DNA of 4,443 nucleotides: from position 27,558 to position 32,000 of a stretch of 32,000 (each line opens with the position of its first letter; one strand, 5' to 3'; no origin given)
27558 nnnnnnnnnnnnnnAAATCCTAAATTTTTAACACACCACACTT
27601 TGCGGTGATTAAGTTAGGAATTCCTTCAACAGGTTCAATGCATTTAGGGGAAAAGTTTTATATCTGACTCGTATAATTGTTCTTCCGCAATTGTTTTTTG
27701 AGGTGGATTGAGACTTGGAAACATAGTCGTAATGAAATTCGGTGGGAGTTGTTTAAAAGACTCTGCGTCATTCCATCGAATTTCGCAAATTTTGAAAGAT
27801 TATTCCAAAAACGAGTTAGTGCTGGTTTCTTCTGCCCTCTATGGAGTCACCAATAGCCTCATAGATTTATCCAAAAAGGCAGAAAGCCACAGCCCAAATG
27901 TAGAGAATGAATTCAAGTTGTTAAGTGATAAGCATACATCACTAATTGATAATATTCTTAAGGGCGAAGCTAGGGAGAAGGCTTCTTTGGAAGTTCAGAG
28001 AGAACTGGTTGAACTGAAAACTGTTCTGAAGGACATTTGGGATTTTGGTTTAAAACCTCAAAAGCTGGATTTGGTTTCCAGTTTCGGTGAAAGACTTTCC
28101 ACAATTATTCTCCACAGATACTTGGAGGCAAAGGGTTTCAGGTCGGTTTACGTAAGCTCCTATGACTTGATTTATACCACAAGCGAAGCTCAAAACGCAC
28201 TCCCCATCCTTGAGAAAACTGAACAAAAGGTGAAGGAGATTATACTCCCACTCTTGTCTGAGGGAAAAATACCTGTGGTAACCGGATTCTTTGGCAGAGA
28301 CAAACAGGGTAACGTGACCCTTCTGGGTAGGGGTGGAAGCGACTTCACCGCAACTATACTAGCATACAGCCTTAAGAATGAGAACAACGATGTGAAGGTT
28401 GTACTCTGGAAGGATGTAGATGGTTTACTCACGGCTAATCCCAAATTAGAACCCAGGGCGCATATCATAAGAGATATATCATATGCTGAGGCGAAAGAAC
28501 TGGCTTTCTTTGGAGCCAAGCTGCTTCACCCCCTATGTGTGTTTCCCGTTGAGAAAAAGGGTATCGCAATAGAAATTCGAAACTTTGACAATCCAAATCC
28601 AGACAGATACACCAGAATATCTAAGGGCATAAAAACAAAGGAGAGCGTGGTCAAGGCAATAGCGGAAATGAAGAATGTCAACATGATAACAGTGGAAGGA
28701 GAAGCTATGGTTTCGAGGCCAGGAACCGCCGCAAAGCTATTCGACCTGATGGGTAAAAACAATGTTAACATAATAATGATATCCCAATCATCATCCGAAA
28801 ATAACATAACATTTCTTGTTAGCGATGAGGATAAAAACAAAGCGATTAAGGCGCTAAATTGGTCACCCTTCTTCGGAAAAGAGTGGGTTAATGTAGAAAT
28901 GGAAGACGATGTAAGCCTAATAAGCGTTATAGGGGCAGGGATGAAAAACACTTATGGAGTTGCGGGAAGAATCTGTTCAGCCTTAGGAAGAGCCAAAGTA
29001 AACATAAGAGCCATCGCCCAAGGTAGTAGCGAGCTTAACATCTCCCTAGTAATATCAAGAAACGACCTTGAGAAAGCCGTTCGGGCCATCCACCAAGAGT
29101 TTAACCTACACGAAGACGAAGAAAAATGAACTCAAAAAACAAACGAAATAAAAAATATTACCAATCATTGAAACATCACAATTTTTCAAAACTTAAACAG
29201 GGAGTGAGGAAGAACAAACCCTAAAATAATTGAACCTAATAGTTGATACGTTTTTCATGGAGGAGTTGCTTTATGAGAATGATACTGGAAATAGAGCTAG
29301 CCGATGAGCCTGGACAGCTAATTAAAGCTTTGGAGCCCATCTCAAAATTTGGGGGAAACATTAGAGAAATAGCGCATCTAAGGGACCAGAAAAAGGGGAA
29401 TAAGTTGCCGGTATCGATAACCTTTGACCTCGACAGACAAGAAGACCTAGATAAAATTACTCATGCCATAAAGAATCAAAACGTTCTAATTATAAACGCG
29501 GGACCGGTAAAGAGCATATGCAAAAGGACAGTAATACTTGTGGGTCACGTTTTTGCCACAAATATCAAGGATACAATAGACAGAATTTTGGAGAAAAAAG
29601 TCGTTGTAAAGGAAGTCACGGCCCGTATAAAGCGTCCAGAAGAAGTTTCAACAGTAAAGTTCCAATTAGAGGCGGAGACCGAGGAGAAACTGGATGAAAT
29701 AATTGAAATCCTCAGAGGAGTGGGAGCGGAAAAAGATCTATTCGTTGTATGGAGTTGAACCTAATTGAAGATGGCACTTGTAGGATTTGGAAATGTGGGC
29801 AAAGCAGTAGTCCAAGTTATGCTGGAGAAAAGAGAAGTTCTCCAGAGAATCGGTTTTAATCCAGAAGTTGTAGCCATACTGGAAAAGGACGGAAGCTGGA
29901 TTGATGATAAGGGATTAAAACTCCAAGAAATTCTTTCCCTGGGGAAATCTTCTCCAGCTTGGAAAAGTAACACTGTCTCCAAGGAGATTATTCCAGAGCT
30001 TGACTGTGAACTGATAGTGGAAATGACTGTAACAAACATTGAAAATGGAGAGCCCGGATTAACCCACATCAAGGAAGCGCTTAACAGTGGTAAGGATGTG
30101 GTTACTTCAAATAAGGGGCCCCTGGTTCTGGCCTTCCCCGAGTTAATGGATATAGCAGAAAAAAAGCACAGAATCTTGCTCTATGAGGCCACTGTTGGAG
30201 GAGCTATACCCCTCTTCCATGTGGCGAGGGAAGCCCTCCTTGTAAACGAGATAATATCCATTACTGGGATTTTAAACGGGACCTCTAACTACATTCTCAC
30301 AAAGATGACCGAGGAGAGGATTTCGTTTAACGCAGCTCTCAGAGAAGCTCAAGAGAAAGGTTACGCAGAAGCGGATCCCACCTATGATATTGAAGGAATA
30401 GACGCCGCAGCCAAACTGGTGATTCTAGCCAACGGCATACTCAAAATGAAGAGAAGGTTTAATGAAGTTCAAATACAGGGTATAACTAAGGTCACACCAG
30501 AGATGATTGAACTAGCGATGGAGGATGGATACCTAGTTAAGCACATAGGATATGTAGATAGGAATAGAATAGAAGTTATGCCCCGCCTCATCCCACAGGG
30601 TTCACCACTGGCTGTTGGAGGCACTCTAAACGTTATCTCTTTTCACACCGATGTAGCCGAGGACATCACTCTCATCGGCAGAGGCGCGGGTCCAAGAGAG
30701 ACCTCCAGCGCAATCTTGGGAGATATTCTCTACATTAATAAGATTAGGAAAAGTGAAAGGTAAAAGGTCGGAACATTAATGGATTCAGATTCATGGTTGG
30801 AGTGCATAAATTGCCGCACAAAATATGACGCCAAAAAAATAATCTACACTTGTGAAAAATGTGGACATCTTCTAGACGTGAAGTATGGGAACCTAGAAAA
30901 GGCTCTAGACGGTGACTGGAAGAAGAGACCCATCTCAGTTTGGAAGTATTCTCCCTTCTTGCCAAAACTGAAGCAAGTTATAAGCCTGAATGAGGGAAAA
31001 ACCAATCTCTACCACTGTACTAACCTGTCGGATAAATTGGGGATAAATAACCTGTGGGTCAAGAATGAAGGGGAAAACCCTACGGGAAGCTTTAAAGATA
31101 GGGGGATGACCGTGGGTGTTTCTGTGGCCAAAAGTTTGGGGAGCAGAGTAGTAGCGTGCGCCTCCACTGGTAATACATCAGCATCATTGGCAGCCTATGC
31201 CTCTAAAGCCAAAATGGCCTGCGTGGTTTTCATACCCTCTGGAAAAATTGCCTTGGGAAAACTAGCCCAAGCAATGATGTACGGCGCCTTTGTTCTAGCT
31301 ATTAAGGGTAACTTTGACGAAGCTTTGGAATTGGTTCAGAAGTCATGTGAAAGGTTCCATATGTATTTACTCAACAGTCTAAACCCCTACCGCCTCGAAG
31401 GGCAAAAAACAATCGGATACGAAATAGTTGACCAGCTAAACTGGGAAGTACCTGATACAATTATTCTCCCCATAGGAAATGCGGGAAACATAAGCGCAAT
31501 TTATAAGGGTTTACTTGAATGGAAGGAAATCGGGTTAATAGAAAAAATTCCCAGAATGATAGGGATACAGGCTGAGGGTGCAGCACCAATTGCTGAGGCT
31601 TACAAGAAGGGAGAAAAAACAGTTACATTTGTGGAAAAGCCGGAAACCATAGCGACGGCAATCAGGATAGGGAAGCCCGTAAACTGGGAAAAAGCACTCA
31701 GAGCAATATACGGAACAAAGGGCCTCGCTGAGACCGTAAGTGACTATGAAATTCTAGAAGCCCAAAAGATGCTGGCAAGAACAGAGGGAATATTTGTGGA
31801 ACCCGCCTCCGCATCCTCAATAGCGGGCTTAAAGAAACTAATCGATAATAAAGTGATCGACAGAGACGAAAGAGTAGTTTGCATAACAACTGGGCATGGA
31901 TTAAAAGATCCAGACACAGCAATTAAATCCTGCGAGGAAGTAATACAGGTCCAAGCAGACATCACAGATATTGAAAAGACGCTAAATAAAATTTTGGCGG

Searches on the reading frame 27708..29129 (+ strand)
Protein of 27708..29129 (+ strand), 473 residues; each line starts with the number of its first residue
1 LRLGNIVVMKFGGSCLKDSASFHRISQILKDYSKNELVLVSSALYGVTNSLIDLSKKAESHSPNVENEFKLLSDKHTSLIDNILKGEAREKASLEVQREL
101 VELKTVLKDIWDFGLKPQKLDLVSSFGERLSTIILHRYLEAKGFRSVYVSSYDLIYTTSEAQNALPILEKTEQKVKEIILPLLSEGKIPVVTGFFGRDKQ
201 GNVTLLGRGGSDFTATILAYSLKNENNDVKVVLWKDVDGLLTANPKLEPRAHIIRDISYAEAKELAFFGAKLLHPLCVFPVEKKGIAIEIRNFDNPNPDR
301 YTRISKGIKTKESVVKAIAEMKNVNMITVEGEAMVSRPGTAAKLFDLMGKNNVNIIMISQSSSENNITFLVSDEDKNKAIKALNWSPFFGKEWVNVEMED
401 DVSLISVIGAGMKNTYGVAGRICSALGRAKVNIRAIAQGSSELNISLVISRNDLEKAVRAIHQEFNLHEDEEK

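Call 8: search_protein_families(library=pfam, proteins=[window:27708-29129:+], max_evalue=0.001)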
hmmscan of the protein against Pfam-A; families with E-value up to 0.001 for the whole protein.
window:27708-29129:+ (473 aa): 4 families
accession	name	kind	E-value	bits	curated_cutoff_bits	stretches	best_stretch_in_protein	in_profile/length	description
PF22468.2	ACT_9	-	1.7e-48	162.6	27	2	405-465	1-61/61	ACT domain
PF00696.33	AA_kinase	-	3e-42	145.4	24.9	1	5-292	1-234/234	Amino acid kinase family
PF13840.12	ACT_7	-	5e-23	81.2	27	2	398-463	2-65/65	ACT domain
PF01842.31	ACT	-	5.4e-20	71.3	27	2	407-465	2-65/66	ACT domain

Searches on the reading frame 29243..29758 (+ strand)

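Call 8: search_protein_families(library=pfam, proteins=[window:29243-29758:+], max_evalue=0.001)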
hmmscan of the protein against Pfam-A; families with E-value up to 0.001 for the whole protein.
window:29243-29758:+ (171 aa): 3 families
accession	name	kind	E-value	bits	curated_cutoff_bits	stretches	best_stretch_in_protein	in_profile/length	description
PF13291.12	ACT_4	-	2.7e-06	28.4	27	0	15-78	9-71/80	ACT domain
PF01842.31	ACT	-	3.5e-06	27.1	27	1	14-77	2-62/66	ACT domain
PF04455.17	Saccharop_dh_N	-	0.00025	21.9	23.5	0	95-163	2-72/100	LOR/SDH bifunctional enzyme conserved region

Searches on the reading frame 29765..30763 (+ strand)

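Call 8: search_protein_families(library=pfam, proteins=[window:29765-30763:+], max_evalue=0.001)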
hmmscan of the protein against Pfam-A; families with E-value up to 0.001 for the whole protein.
window:29765-30763:+ (332 aa): 3 families
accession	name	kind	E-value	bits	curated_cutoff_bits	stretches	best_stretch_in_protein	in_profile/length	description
PF00742.24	Homoserine_dh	-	8.5e-56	188.9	22.9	1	149-322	1-173/173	Homoserine dehydrogenase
PF03447.22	NAD_binding_3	-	3.4e-07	31.4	24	1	7-141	1-116/116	Homoserine dehydrogenase, NAD binding domain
PF00208.27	ELFV_dehydrog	-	0.0005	20.3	23.4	0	2-64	34-87/241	Glutamate/Leucine/Phenylalanine/Valine dehydrogenase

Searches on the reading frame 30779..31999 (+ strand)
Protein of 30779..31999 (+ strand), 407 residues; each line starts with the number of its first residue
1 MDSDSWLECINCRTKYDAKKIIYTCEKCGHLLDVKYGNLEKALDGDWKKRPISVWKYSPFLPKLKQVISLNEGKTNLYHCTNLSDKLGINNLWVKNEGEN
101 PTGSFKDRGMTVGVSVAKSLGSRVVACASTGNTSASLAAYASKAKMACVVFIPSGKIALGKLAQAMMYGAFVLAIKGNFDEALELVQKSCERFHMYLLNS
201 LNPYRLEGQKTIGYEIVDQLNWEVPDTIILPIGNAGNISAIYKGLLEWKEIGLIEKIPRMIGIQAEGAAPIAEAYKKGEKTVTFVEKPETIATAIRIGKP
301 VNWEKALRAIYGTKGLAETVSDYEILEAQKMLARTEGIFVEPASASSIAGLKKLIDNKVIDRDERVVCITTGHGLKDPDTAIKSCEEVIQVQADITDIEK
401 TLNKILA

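Call 8: search_protein_families(library=pfam, proteins=[window:30779-31999:+], max_evalue=0.001)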
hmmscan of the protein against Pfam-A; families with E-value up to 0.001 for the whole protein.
window:30779-31999:+ (407 aa): 1 family
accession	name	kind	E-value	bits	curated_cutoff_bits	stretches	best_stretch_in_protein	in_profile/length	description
PF00291.31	PALP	-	5e-76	256.3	35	1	68-372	1-295/295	Pyridoxal-phosphate dependent enzyme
